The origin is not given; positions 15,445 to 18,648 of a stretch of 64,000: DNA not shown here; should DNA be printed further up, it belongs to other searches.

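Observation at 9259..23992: Beta-1,3/1,6-glucan plus alpha-mannan type degradative cluster (fungal-wall/laminarin-like), including an unusual GH55-like::SGL-propeller fusion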

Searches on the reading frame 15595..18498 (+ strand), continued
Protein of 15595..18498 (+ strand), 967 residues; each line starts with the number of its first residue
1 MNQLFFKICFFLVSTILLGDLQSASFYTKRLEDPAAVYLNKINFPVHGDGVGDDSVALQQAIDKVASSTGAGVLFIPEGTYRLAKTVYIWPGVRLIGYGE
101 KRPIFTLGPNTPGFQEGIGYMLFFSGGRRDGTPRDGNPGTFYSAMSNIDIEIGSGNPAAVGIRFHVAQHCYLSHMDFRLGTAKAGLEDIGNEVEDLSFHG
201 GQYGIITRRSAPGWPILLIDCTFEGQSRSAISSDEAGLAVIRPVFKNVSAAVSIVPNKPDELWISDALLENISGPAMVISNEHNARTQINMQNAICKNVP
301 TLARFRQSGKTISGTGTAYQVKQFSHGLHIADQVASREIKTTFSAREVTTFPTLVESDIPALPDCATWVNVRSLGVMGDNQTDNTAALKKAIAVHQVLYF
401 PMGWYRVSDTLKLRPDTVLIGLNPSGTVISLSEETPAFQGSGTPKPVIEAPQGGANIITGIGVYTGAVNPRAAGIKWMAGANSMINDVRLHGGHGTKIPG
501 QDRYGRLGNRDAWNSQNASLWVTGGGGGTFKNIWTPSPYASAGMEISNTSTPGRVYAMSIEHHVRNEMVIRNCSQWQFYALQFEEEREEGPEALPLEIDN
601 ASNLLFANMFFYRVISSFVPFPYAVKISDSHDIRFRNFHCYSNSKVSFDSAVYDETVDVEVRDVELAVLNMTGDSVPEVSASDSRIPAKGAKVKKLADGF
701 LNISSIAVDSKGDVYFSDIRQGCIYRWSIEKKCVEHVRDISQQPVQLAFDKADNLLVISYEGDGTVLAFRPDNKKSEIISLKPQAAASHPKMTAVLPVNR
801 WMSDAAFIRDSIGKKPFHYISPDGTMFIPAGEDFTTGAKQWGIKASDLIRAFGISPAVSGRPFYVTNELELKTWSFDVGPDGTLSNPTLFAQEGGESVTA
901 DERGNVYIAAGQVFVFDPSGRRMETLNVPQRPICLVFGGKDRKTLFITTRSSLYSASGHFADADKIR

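Call 26: search_solved_structures(query=A1, max_evalue=0.01, show_alignments=4)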
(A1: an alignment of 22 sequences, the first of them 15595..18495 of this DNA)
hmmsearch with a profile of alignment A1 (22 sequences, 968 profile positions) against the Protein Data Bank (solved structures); distinct sequences matched with E-value up to 0.01: 26.
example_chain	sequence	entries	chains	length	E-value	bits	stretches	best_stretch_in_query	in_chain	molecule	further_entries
3eqn_A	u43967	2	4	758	4.3e-16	61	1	39-481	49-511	Glucan 1,3-beta-glucosidase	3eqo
5m5z_A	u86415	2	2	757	4e-11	44.5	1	38-504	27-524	Beta-1,3-glucanase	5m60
8jhh_A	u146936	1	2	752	5.7e-10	40.7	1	379-595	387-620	MnLam55A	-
7chu_A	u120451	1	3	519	9.3e-09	36.7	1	37-106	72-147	Putative pectin lyase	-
7plb_A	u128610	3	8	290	1.5e-08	36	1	864-958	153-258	Smp-30/Cgr1 family protein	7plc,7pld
3e5z_A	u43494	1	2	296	1.7e-08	35.8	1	897-964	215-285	putative Gluconolactonase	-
3gq7_A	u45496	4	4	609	2.7e-08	35.2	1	372-438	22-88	Preneck appendage protein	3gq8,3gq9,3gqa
3suc_A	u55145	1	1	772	4.4e-08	34.4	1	372-438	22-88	Preneck appendage protein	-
6qz9_A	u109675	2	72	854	4.6e-08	34.4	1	372-438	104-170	Pre-neck appendage protein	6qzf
4mr0_A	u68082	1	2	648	6.7e-07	30.5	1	294-434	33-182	Plasmin and fibronectin-binding protein A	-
3zpp_A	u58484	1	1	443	3e-06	28.4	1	40-90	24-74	CELL WALL SURFACE ANCHOR FAMILY PROTEIN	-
2vbe_A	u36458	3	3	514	7.5e-06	27.1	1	40-102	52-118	TAILSPIKE-PROTEIN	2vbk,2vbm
4urr_A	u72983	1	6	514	7.5e-06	27.1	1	40-102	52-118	BIFUNCTIONAL TAIL PROTEIN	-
7sg7_A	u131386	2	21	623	1e-05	26.6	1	40-102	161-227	Gene 14 protein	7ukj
3lmw_A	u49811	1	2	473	1.4e-05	26.2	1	19-84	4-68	Iota-carrageenase, CgiA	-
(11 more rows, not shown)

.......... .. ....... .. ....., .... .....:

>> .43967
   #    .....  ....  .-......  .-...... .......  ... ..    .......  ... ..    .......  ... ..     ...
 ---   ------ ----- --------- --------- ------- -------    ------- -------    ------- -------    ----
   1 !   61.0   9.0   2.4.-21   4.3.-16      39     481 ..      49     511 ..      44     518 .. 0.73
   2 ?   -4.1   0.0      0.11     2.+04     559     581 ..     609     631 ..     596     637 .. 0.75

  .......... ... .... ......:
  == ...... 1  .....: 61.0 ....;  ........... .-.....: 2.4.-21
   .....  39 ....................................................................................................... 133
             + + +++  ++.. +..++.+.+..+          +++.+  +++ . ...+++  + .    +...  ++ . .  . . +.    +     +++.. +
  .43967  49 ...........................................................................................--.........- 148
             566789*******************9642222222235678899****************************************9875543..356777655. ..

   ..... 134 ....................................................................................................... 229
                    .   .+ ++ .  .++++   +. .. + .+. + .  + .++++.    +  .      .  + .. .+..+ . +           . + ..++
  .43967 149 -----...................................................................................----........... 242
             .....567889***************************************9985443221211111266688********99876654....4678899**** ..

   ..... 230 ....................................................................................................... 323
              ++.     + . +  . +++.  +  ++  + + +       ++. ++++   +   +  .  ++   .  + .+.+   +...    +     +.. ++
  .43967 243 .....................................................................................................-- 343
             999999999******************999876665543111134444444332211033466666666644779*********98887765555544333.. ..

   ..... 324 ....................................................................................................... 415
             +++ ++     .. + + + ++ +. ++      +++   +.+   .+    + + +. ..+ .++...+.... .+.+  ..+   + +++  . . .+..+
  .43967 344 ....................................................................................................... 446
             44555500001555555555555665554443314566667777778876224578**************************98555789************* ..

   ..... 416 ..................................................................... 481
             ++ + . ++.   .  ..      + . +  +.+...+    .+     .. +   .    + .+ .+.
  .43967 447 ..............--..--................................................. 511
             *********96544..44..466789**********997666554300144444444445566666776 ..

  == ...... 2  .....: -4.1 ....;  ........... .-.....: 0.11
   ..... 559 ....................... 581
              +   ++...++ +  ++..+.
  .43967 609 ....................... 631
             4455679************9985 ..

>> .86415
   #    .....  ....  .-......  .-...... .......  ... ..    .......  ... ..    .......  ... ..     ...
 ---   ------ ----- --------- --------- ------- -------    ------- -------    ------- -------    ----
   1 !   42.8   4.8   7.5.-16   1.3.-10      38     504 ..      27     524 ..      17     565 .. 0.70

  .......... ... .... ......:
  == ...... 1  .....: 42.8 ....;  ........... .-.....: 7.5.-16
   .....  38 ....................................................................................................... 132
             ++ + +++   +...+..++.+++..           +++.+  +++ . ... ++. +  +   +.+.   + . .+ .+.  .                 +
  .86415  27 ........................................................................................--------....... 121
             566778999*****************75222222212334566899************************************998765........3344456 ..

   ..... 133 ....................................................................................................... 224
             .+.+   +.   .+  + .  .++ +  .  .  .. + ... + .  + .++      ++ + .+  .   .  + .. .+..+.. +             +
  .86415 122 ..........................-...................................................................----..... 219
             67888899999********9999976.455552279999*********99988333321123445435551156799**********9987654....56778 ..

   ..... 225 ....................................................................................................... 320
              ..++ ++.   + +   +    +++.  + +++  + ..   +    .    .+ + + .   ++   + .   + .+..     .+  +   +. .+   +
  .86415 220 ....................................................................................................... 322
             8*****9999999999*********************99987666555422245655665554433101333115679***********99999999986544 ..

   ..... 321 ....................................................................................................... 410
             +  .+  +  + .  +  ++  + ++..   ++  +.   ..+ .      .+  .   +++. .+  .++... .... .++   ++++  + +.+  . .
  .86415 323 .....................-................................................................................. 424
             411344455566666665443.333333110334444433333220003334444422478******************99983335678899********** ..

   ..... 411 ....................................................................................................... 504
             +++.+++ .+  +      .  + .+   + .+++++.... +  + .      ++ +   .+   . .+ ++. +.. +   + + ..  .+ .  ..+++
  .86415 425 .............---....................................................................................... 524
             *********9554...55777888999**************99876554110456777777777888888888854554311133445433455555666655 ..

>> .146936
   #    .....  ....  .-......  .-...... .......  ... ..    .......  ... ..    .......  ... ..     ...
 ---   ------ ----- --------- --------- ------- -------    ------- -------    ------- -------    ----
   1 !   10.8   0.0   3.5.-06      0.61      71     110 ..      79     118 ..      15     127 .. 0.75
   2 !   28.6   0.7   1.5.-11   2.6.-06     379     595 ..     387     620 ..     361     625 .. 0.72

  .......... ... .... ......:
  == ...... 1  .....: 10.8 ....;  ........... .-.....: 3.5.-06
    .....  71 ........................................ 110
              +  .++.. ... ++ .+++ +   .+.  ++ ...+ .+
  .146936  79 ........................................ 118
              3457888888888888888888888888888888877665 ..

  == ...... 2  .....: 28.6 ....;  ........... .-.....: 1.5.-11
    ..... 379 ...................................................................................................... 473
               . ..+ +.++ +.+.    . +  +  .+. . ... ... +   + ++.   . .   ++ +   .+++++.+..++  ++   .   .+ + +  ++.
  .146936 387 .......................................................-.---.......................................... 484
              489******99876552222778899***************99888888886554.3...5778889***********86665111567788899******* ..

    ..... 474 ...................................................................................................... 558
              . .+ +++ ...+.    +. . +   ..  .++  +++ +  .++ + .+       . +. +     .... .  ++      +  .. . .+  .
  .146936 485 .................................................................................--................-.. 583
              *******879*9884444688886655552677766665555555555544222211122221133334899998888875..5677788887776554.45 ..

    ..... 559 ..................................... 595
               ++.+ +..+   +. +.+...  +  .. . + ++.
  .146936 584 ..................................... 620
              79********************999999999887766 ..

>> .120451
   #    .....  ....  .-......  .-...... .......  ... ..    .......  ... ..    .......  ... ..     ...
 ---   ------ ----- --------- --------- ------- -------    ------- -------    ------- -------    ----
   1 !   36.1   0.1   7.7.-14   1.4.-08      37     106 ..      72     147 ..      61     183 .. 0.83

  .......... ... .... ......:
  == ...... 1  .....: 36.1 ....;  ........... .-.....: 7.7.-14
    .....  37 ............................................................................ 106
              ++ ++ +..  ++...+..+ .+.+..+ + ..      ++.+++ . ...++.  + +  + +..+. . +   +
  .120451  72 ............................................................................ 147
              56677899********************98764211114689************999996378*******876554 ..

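Call 32: search_solved_structures(query=L048:8536-9945:+, max_evalue=1e-20)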
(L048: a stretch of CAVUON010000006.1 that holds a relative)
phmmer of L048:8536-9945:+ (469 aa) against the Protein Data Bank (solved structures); distinct sequences matched with E-value up to 1e-20: 11.
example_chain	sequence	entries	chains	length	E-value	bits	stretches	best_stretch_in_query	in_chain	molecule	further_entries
5ngk_A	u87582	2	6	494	5.1e-86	292.4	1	26-469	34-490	Glucosylceramidase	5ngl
2wnw_A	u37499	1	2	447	7.5e-43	150.1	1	60-469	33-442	ACTIVATED BY TRANSCRIPTION FACTOR SSRB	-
1ogs_A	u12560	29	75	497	9.7e-41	143.2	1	63-469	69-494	Glucosylceramidase | Acid beta-glucosidase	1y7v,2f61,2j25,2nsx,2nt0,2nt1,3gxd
2wkl_A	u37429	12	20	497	9.7e-41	143.2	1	63-469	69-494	GLUCOSYLCERAMIDASE | Lysosomal acid glucosylceramidase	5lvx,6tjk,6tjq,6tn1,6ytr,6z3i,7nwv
2v3d_A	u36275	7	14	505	1e-40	143.1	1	63-469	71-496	GLUCOSYLCERAMIDASE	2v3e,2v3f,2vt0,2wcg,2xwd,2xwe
9f9z_A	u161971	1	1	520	1.1e-40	142.9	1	63-469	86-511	Lysosomal acid glucosylceramidase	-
6t13_A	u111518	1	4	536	1.2e-40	142.8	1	63-469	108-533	Glucosylceramidase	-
9fa3_A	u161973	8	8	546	1.3e-40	142.7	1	63-469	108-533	Lysosomal acid glucosylceramidase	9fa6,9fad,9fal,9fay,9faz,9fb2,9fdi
3ke0_A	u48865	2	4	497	2e-40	142.1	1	63-469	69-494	Glucosylceramidase | Glucocerebrosidase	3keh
7n6h_A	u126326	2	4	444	3.1e-28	101.9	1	63-456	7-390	AcXbh30A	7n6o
1nof_A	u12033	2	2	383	3.3e-21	78.8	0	155-456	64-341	xylanase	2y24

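Call 33: predict_structure(alignment_id=A1)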
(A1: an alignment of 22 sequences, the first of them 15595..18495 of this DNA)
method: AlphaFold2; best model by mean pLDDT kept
length: 967 residues; sequences in the alignment: 22
mean_pLDDT: 83.1   pTM: 0.81
mean pLDDT of the five models: 83.1, 82.1, 80.9, 77.8, 77.4
residues with pLDDT >= 90: 459; 70-90: 347; 50-70: 91; < 50: 70
segments of 3 or more residues with pLDDT < 50: 9-21, 494-496, 503-505, 614-619, 643-645, 678-690, 837-849, 961-967
pLDDT, mean of each block of 10 residues (from residue 1): 50 36 76 92 93 95 86 94 93 92 96 88 78 57 88 96 74 94 89 92 84 77 97 86 97 84 94 95 83 96 93 93 92 68 92 86 92 94 97 98 96 98 92 89 92 96 87 95 93 57 56 84 95 81 93 91 77 95 64 81 92 53 85 89 59 86 85 60 32 80 86 88 88 90 84 85 73 87 82 84 82 84 83 53 43 80 87 89 89 86 88 86 79 87 87 75 33
secondary structure, 60 per line:
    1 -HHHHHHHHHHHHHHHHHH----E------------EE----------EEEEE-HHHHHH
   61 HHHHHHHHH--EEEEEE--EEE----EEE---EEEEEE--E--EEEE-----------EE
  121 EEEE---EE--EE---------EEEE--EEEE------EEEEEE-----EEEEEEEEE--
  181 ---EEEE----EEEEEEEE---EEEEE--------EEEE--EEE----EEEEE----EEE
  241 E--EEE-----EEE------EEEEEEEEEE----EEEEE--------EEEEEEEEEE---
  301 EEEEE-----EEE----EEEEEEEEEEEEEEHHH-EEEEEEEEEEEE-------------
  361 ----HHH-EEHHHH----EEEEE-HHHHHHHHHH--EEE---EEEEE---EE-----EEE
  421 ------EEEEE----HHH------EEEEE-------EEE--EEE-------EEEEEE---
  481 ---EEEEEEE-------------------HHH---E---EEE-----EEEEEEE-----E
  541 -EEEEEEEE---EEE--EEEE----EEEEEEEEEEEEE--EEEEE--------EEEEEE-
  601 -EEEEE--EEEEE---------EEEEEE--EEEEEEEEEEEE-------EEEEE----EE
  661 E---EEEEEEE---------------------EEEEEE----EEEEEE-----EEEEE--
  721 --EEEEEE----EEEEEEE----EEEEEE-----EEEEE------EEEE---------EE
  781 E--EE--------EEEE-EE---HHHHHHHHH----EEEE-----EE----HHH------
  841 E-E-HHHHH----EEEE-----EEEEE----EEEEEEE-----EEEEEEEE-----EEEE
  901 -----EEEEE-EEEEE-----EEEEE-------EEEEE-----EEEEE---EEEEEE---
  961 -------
elements in order (helices of 4 or more, strands of 3 or more residues): H2-19 E49-53 H55-69 E72-77 E80-82 E87-89 E93-98 E104-107 E119-124 E143-146 E149-152 E159-164 E170-178 E184-187 E192-199 E203-207 E216-219 E222-224 E229-233 E238-241 E244-246 E252-254 E261-270 E275-279 E288-297 E301-305 E311-313 E318-331 E336-347 H371-374 E379-383 H385-394 E397-399 E403-407 E418-420 E427-431 E445-449 E457-459 E462-464 E472-477 E484-490 E520-522 E528-534 E542-549 E553-555 E558-561 E566-578 E581-585 E594-599 E602-606 E609-613 E623-628 E631-642 E650-654 E659-661 E665-671 E693-698 E703-708 E714-718 E723-728 E733-739 E744-749 E755-759 E766-769 E779-781 E794-797 H804-812 E817-820 H845-849 E854-857 E863-867 E872-878 E884-891 E897-900 E906-910 E912-916 E922-926 E934-938 E944-948 E952-957

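Call 36: fold_search(model_id=the predicted structure, library=pdb)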
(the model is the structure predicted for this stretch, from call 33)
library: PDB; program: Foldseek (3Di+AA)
matches with E <= 10: 1561; with E <= 0.001: 484
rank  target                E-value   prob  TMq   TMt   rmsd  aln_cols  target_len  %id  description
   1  3eqn_A                3.2e-24  1.00  0.52  0.65   7.3       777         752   18  Crystal structure of beta-1,3-glucanase from Phanerochaete chrysosporium (Lam55A) (released 2009-02-03)
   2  5m5z_A                6.0e-24  1.00  0.55  0.70   4.9       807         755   16  Chaetomium thermophilum beta-1-3-glucanase (released 2017-05-17)
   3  8jhh_A                2.8e-18  1.00  0.49  0.63   6.3       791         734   15  Glycoside hydrolase family 55 endo-beta-1,3-glucanase from Microdochium nivale (released 2024-04-03)
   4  8jhh_B                2.2e-17  1.00  0.49  0.64   6.3       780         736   16  Glycoside hydrolase family 55 endo-beta-1,3-glucanase from Microdochium nivale (released 2024-04-03)
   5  3e5z_A                8.3e-09  1.00  0.20  0.60   7.6       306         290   17  X-Ray structure of the putative gluconolactonase in protein family PF08450. Northeast Structural Genomics Consortium t (released 2008-09-30)
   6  8djf                  1.2e-08  1.00  0.19  0.58   7.2       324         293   17  Crystal structure of RPA3624, a beta-propeller lactonase from Rhodopseudomonas palustris, with active-site bound tetrahe (released 2023-01-11)
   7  7ris                  1.4e-08  1.00  0.19  0.58   8.2       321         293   17  Crystal structure of RPA3624, a beta-propeller lactonase from Rhodopseudomonas palustris, with active-site bound phospha (released 2023-01-11)
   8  3dr2_B                2.8e-08  1.00  0.18  0.52  12.3       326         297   14  Structural and Functional Analyses of XC5397 from Xanthomonas campestris: A Gluconolactonase Important in Glucose Seco (released 2008-10-07)
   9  4mr0_A                5.2e-08  1.00  0.19  0.37  18.2       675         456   11  Crystal structure of PfbA, a surface adhesin of Streptococcus pneumoniae (released 2014-02-05)
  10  4gn7_A                5.4e-08  1.00  0.20  0.58   6.6       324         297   14  mouse SMP30/GNL (released 2013-04-10)
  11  7riz                  6.8e-08  1.00  0.19  0.55   8.3       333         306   17  Crystal structure of RPA3624, a beta-propeller lactonase from Rhodopseudomonas palustris, with active-site bound 2-hydro (released 2023-01-11)
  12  2iaw                  1.3e-07  1.00  0.19  0.54   9.7       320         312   16  Crystal structure of squid ganglion DFPase N175D mutant (released 2006-09-26)
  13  7zp7_A                1.4e-07  1.00  0.20  0.55   9.6       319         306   15  Crystal structure of evolved photoenzyme EnT1.3 (truncated) with bound product (released 2022-09-28)
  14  3dr2_A                1.7e-07  1.00  0.18  0.52   9.1       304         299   15  Structural and Functional Analyses of XC5397 from Xanthomonas campestris: A Gluconolactonase Important in Glucose Seco (released 2008-10-07)
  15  7zp7_B                2.2e-07  1.00  0.20  0.56   9.4       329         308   15  Crystal structure of evolved photoenzyme EnT1.3 (truncated) with bound product (released 2022-09-28)
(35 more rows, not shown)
